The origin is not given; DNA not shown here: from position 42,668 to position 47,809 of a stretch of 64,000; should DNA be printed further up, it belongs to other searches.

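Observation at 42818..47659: Architecture of the 1613-aa ATPase: large N-terminal domain, extended coiled coil, MoxR/AAA_5-like module (DDIQH in place of DEINR), C-terminal ~230-aa domain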

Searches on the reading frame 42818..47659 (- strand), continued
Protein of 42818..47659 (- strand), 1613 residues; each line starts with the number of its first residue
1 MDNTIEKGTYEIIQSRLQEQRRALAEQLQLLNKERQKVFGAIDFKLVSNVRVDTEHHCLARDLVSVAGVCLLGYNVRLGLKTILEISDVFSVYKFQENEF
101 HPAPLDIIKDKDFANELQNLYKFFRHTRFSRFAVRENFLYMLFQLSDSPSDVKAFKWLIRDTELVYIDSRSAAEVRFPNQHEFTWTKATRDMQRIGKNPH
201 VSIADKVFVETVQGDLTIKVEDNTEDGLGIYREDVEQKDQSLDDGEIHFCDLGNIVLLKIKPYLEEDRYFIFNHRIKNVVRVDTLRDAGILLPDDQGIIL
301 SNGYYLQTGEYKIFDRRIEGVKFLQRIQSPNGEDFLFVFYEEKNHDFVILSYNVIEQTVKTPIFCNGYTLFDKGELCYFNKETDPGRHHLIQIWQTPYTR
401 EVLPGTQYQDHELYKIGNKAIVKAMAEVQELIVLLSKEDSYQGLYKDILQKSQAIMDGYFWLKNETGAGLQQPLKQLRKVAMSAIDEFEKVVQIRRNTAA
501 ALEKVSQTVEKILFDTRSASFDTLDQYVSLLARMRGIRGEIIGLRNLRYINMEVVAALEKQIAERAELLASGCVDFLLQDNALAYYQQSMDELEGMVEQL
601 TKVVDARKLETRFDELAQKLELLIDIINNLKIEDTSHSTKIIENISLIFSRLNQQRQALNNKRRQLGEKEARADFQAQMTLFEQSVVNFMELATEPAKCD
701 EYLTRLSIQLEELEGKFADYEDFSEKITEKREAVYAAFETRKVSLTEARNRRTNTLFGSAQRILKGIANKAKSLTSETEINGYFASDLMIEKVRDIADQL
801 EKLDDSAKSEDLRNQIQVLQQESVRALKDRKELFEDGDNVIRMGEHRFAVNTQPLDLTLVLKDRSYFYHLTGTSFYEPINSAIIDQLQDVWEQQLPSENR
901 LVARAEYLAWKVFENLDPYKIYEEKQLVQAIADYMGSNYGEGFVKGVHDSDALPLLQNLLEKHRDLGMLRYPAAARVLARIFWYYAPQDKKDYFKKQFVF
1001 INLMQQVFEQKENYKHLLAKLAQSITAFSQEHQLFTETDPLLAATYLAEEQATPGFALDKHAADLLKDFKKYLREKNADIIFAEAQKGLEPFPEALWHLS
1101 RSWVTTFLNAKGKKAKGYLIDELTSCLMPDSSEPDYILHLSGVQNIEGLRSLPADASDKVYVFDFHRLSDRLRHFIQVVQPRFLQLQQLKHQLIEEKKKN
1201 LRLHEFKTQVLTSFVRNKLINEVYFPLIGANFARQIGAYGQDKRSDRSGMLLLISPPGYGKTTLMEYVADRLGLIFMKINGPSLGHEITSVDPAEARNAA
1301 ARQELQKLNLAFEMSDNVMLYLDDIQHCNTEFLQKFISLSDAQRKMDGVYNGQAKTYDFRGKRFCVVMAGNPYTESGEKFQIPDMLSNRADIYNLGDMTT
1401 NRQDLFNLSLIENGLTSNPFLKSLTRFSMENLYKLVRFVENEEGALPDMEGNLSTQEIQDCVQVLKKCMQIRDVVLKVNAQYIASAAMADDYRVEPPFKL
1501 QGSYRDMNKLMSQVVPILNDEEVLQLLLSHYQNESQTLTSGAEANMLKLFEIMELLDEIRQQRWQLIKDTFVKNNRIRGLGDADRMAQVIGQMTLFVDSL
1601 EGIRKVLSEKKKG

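Call 37: find_homologous_proteins(query=A1, max_evalue=1e-10)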
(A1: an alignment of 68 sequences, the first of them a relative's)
Query A1 (68 sequences) (1613 aa, profile of the alignment): 3667 proteins with E <= 1e-10 among 8000 candidates; the best 120 are listed.
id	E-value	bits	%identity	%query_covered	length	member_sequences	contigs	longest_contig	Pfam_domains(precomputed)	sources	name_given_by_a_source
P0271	0.0e+0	2379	41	100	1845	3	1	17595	PF12458.14,PF00004.36,PF13401.13,PF07728.21,PF25472.2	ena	-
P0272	0.0e+0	2357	41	99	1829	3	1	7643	PF12458.14,PF00004.36,PF07728.21,PF25472.2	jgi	jgi:hypothetical protein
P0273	0.0e+0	2348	41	99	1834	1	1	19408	PF12458.14,PF00004.36,PF25472.2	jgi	jgi:hypothetical protein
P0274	0.0e+0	2348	41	100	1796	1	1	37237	PF12458.14,PF00004.36,PF07728.21,PF25472.2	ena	-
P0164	0.0e+0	2348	40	100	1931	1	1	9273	PF12458.14,PF00004.36,PF25472.2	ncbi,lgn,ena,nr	ncbi:MAG: DNA repair ATPase [Thermoanaerobaculia bacterium]|nr:DNA repair ATPase [Thermoanaerobaculi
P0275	0.0e+0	2347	41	99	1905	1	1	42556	PF12458.14,PF00004.36,PF13401.13,PF07728.21,PF25472.2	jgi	jgi:hypothetical protein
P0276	0.0e+0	2347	40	99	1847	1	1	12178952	PF12458.14,PF00004.36,PF25472.2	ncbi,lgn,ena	-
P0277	0.0e+0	2346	40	99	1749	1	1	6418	PF12458.14,PF00004.36,PF07728.21,PF25472.2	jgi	jgi:MoxR-like ATPase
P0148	0.0e+0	2346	41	99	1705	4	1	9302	PF12458.14,PF00004.36,PF13401.13,PF07728.21,PF25472.2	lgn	-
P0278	0.0e+0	2345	40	100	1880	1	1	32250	PF12458.14,PF00004.36,PF07728.21,PF25472.2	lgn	-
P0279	0.0e+0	2344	40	99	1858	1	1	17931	PF12458.14,PF00004.36,PF07728.21,PF25472.2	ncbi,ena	-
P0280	0.0e+0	2342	40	100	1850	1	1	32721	PF12458.14,PF00004.36,PF13401.13,PF07728.21,PF25472.2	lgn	-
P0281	0.0e+0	2342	40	99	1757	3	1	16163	PF12458.14,PF00004.36,PF13401.13,PF07728.21,PF25472.2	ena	-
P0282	0.0e+0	2341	39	100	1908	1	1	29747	PF12458.14,PF00004.36,PF25472.2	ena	-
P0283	0.0e+0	2341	39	99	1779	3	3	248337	PF12458.14,PF00004.36,PF13401.13,PF07728.21,PF25472.2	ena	-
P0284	0.0e+0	2341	39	100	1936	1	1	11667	PF12458.14,PF00004.36,PF07728.21,PF25472.2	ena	-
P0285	0.0e+0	2337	40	99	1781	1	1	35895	PF12458.14,PF00004.36,PF07728.21,PF25472.2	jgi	jgi:hypothetical protein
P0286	0.0e+0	2337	40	100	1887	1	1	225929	PF12458.14,PF00004.36,PF07728.21,PF25472.2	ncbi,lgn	-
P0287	0.0e+0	2336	40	100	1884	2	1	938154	PF12458.14,PF00004.36,PF25472.2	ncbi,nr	ncbi:MAG: DNA repair ATPase [Deltaproteobacteria bacterium]|nr:DNA repair ATPase [Deltaproteobacteri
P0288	0.0e+0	2336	39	100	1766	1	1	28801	PF12458.14,PF00004.36,PF07728.21,PF25472.2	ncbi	-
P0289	0.0e+0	2335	40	100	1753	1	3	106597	PF12458.14,PF00004.36,PF13401.13,PF07728.21,PF25472.2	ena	-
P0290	0.0e+0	2335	39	99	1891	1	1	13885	PF12458.14,PF00004.36,PF25472.2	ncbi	ncbi:MAG: DNA repair ATPase [Acidobacteriota bacterium]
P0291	0.0e+0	2335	40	99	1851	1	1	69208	PF12458.14,PF00004.36,PF07728.21,PF25472.2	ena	-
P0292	0.0e+0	2334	40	99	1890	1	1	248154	PF12458.14,PF00004.36,PF07728.21,PF25472.2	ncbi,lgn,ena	-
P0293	0.0e+0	2333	39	100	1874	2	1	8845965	PF12458.14,PF00004.36,PF07728.21,PF25472.2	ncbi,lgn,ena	-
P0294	0.0e+0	2332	40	99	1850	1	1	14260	PF12458.14,PF00004.36,PF07728.21,PF25472.2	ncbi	-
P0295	0.0e+0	2332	42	100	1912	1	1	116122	PF12458.14,PF00004.36,PF07728.21,PF25472.2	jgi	jgi:MoxR-like ATPase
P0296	0.0e+0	2331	39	100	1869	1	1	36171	PF12458.14,PF00004.36,PF13401.13,PF25472.2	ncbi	ncbi:MAG: DNA repair ATPase [Acidobacteriota bacterium]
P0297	0.0e+0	2331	40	99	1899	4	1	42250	PF12458.14,PF00004.36,PF13401.13,PF25472.2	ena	-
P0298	0.0e+0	2330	40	100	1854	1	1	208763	PF12458.14,PF00004.36,PF07728.21,PF25472.2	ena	-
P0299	0.0e+0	2330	40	100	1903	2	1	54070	PF12458.14,PF00004.36,PF07728.21,PF25472.2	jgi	jgi:hypothetical protein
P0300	0.0e+0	2330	40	99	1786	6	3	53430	PF12458.14,PF00004.36,PF13401.13,PF07728.21,PF25472.2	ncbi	-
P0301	0.0e+0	2330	39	100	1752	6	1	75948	PF12458.14,PF00004.36,PF07728.21,PF25472.2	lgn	-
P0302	0.0e+0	2329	40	100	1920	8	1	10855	PF12458.14,PF00004.36,PF13401.13,PF07728.21,PF25472.2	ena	-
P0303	0.0e+0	2329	40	99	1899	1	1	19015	PF12458.14,PF00004.36,PF25472.2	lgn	-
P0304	0.0e+0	2329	40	99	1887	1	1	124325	PF12458.14,PF00004.36,PF05496.19,PF25472.2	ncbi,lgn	-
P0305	0.0e+0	2329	40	100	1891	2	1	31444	PF12458.14,PF00004.36,PF13401.13,PF07728.21,PF25472.2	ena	-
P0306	0.0e+0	2329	41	100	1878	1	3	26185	PF12458.14,PF00004.36,PF07728.21,PF25472.2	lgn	-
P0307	0.0e+0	2328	40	100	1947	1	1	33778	PF12458.14,PF00004.36,PF07728.21,PF25472.2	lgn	-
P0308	0.0e+0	2328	39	100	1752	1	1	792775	PF12458.14,PF00004.36,PF13401.13,PF07728.21,PF25472.2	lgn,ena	-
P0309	0.0e+0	2328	40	99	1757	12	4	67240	PF12458.14,PF00004.36,PF13401.13,PF07728.21,PF25472.2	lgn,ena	-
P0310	0.0e+0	2328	40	100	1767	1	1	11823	PF12458.14,PF00004.36,PF13401.13,PF07728.21,PF25472.2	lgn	-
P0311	0.0e+0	2328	40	99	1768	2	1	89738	PF12458.14,PF00004.36,PF07728.21,PF25472.2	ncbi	-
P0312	0.0e+0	2327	39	99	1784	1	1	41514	PF12458.14,PF00004.36,PF07728.21,PF25472.2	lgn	-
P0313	0.0e+0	2326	40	100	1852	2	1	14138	PF12458.14,PF00004.36,PF13401.13,PF07728.21,PF25472.2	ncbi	-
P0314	0.0e+0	2326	39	99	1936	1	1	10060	PF12458.14,PF00004.36,PF13401.13,PF07728.21,PF25472.2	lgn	-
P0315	0.0e+0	2326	40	100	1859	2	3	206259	PF12458.14,PF00004.36,PF25472.2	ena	-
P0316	0.0e+0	2326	39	100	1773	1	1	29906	PF12458.14,PF00004.36,PF13401.13,PF07728.21,PF25472.2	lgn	-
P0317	0.0e+0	2325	41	100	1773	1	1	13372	PF12458.14,PF00004.36,PF07728.21,PF25472.2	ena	-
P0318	0.0e+0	2325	40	100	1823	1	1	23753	PF12458.14,PF00004.36,PF07728.21,PF25472.2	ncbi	-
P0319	0.0e+0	2325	41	98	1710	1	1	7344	PF12458.14,PF00004.36,PF13401.13,PF07728.21,PF25472.2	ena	-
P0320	0.0e+0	2325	39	100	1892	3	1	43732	PF12458.14,PF00004.36,PF07728.21,PF25472.2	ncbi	-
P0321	0.0e+0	2324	41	99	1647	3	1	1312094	PF12458.14,PF00004.36,PF13401.13,PF25472.2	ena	-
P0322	0.0e+0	2324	40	99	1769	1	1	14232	PF12458.14,PF00004.36,PF07728.21,PF25472.2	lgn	-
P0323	0.0e+0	2323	41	100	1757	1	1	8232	PF12458.14,PF00004.36,PF13401.13,PF07728.21,PF25472.2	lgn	-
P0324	0.0e+0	2322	40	99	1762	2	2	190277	PF12458.14,PF00004.36,PF13401.13,PF07728.21,PF25472.2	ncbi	ncbi:MAG: DNA repair ATPase [Cellvibrionaceae bacterium]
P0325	0.0e+0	2322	41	99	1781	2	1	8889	PF12458.14,PF00004.36,PF07728.21,PF25472.2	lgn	-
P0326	0.0e+0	2322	40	99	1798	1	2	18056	PF12458.14,PF00004.36,PF07728.21,PF25472.2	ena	-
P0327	0.0e+0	2322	40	99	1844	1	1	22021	PF12458.14,PF00004.36,PF13401.13,PF07728.21,PF25472.2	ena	-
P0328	0.0e+0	2321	41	99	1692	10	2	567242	PF12458.14,PF00004.36,PF13401.13,PF07728.21,PF25472.2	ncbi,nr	ncbi:AAA family ATPase [Alteromonadaceae bacterium M269]|nr:AAA family ATPase [Alteromonadaceae bact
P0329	0.0e+0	2321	42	99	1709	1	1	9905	PF12458.14,PF00004.36,PF13401.13,PF07728.21,PF25472.2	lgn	-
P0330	0.0e+0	2320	40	100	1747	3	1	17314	PF12458.14,PF00004.36,PF07728.21,PF25472.2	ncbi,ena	-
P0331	0.0e+0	2320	40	99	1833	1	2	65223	PF12458.14,PF00004.36,PF25472.2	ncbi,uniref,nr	ncbi:DNA repair ATPase [Marinibactrum halimedae]|uniref:AAA family ATPase n=1 Tax=Marinibactrum hali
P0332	0.0e+0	2320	40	100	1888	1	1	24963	PF12458.14,PF00004.36,PF13401.13,PF07728.21,PF25472.2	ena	-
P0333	0.0e+0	2320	40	99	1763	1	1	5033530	PF12458.14,PF00004.36,PF13401.13,PF07728.21,PF25472.2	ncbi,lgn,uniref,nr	ncbi:DNA repair ATPase [Teredinibacter sp. KSP-S5-2]|uniref:DNA repair ATPase n=1 Tax=Teredinibacter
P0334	0.0e+0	2320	41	100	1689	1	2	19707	PF12458.14,PF00004.36,PF13401.13,PF07728.21,PF25472.2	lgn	-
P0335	0.0e+0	2320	41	100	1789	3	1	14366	PF12458.14,PF00004.36,PF07728.21,PF25472.2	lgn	-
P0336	0.0e+0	2319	40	100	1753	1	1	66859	PF12458.14,PF00004.36,PF07728.21,PF25472.2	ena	-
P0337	0.0e+0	2319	41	98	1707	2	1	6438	PF12458.14,PF00004.36,PF13401.13,PF07728.21,PF25472.2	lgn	-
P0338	0.0e+0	2318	40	100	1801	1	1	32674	PF12458.14,PF00004.36,PF07728.21,PF25472.2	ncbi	ncbi:MAG: DNA repair ATPase [Myxococcota bacterium]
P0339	0.0e+0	2318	41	99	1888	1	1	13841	PF12458.14,PF00004.36,PF25472.2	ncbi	-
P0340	0.0e+0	2318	40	100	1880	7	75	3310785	PF12458.14,PF00004.36,PF07728.21,PF25472.2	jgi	jgi:hypothetical protein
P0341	0.0e+0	2318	40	99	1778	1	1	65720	PF12458.14,PF00004.36,PF13401.13,PF25472.2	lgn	-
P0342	0.0e+0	2318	40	99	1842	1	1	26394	PF12458.14,PF00004.36,PF13401.13,PF07728.21,PF25472.2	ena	-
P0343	0.0e+0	2318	40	100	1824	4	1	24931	PF12458.14,PF00004.36,PF13401.13,PF07728.21,PF25472.2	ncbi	-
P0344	0.0e+0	2318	39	99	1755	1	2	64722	PF12458.14,PF00004.36,PF07728.21,PF25472.2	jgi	-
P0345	0.0e+0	2317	40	100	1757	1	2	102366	PF12458.14,PF00004.36,PF13401.13,PF07728.21,PF25472.2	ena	-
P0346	0.0e+0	2317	40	99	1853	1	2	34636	PF12458.14,PF00004.36,PF13401.13,PF25472.2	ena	-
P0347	0.0e+0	2316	42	100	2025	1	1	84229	PF12458.14,PF00004.36,PF25472.2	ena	-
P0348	0.0e+0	2315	40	99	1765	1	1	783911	PF12458.14,PF00004.36,PF13401.13,PF25472.2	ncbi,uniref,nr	ncbi:AAA family ATPase [Pseudomaricurvus alkylphenolicus]|uniref:DNA repair ATPase n=1 Tax=Pseudomar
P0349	0.0e+0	2315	40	99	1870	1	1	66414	PF12458.14,PF00004.36,PF07728.21,PF25472.2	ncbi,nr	ncbi:MAG: AAA family ATPase [bacterium]|nr:AAA family ATPase [bacterium]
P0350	0.0e+0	2315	40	99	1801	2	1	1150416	PF12458.14,PF00004.36,PF13401.13,PF07728.21,PF25472.2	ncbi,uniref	ncbi:DNA repair ATPase [Litoribrevibacter euphylliae]|uniref:DNA repair ATPase n=1 Tax=Litoribreviba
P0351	0.0e+0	2315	40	100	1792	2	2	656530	PF12458.14,PF00004.36,PF07728.21,PF25472.2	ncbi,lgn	-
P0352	0.0e+0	2315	41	100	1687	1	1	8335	PF12458.14,PF00004.36,PF13401.13,PF07728.21,PF25472.2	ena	-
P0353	0.0e+0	2314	39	100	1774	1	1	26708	PF12458.14,PF00004.36,PF13401.13,PF07728.21,PF25472.2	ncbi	ncbi:DNA repair ATPase [Pseudomonadota bacterium]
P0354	0.0e+0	2314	40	99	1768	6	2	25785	PF12458.14,PF00004.36,PF13401.13,PF07728.21,PF25472.2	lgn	-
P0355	0.0e+0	2314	40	99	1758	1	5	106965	PF12458.14,PF00004.36,PF13401.13,PF07728.21,PF25472.2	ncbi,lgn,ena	-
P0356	0.0e+0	2313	39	100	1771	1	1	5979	PF12458.14,PF00004.36,PF13401.13,PF07728.21,PF25472.2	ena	-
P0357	0.0e+0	2313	41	99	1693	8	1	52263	PF12458.14,PF00004.36,PF13401.13,PF07728.21,PF25472.2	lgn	-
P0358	0.0e+0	2313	41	100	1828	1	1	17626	PF12458.14,PF00004.36,PF07728.21,PF25472.2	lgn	-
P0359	0.0e+0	2313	40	100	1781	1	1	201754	PF12458.14,PF00004.36,PF13401.13,PF07728.21,PF25472.2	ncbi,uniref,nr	ncbi:DNA repair protein [Hahella sp. CCB-MM4]|uniref:DNA repair ATPase n=1 Tax=Hahella sp. (strain C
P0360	0.0e+0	2313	39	99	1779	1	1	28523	PF12458.14,PF00004.36,PF07728.21,PF25472.2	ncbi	-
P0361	0.0e+0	2312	39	100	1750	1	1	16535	PF12458.14,PF00004.36,PF13401.13,PF25472.2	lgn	-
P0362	0.0e+0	2312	39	99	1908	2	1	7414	PF12458.14,PF00004.36,PF07728.21,PF25472.2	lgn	-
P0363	0.0e+0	2312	39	100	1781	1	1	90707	PF12458.14,PF00004.36,PF13401.13,PF25472.2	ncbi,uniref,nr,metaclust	ncbi:DNA repair ATPase [Hahella ganghwensis]|uniref:DNA repair ATPase n=1 Tax=Hahella ganghwensis Ta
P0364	0.0e+0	2312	39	99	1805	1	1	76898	PF12458.14,PF00004.36,PF07728.21,PF25472.2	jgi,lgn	-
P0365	0.0e+0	2312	39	100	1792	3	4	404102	PF12458.14,PF00004.36,PF13401.13,PF25472.2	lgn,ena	-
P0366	0.0e+0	2311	41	99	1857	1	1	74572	PF12458.14,PF00004.36,PF13401.13,PF07728.21,PF25472.2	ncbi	-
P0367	0.0e+0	2311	42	99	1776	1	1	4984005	PF12458.14,PF00004.36,PF25472.2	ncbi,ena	-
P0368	0.0e+0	2311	41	99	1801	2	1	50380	PF12458.14,PF00004.36,PF25472.2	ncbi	ncbi:MAG: hypothetical protein AMXMBFR64_42230 [Myxococcales bacterium]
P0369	0.0e+0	2311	39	99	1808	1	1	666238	PF12458.14,PF00004.36,PF13401.13,PF07728.21,PF25472.2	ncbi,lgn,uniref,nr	ncbi:DNA repair ATPase [Litoribrevibacter albus]|uniref:AAA family ATPase n=1 Tax=Litoribrevibacter 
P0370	0.0e+0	2311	40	99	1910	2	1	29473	PF12458.14,PF00004.36,PF05496.19,PF07728.21,PF25472.2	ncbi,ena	-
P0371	0.0e+0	2311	41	99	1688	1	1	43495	PF12458.14,PF00004.36,PF07728.21,PF25472.2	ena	-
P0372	0.0e+0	2310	41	99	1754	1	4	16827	PF12458.14,PF00004.36,PF13401.13,PF07728.21,PF25472.2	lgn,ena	-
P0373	0.0e+0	2310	40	99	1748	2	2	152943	PF12458.14,PF00004.36,PF07728.21,PF25472.2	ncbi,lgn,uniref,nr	ncbi:DNA repair ATPase [Pseudomonas indica]|uniref:DNA repair ATPase n=1 Tax=Pseudomonas indica TaxI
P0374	0.0e+0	2309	40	99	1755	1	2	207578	PF12458.14,PF00004.36,PF13401.13,PF07728.21,PF25472.2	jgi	jgi:ATPase involved in DNA repair/ATPase family associated with various cellular activities (AAA)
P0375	0.0e+0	2309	40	99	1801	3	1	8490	PF12458.14,PF00004.36,PF07728.21,PF25472.2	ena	-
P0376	0.0e+0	2309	40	99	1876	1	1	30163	PF12458.14,PF00004.36,PF13401.13,PF07728.21,PF25472.2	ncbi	-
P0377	0.0e+0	2308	40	100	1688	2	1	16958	PF12458.14,PF00004.36,PF07728.21,PF25472.2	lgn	-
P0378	0.0e+0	2308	41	99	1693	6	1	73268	PF12458.14,PF00004.36,PF13401.13,PF07728.21,PF25472.2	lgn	-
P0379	0.0e+0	2308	41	100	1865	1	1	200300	PF12458.14,PF00004.36,PF07728.21,PF25472.2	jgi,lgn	jgi:hypothetical protein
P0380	0.0e+0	2308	40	99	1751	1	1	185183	PF12458.14,PF00004.36,PF25472.2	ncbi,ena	-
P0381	0.0e+0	2307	39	99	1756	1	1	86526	PF12458.14,PF00004.36,PF13401.13,PF25472.2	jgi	jgi:ATPase involved in DNA repair/ATPase family associated with various cellular activities (AAA)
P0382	0.0e+0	2307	40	99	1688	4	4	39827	PF12458.14,PF00004.36,PF13401.13,PF07728.21,PF25472.2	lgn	-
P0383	0.0e+0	2307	40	99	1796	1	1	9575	PF12458.14,PF00004.36,PF07728.21,PF25472.2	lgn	-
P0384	0.0e+0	2307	45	99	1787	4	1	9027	PF12458.14,PF00004.36,PF07728.21,PF25472.2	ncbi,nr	ncbi:MAG TPA: AAA family ATPase [Planctomycetes bacterium]|nr:AAA family ATPase [Planctomycetota bac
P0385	0.0e+0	2307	40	97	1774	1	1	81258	PF12458.14,PF00004.36,PF13401.13,PF07728.21,PF25472.2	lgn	-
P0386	0.0e+0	2305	40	98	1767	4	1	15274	PF12458.14,PF00004.36,PF07728.21,PF25472.2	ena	-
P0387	0.0e+0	2305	40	99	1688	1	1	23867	PF12458.14,PF00004.36,PF13401.13,PF07728.21,PF25472.2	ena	-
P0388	0.0e+0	2305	40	99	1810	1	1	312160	PF12458.14,PF00004.36,PF25472.2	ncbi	-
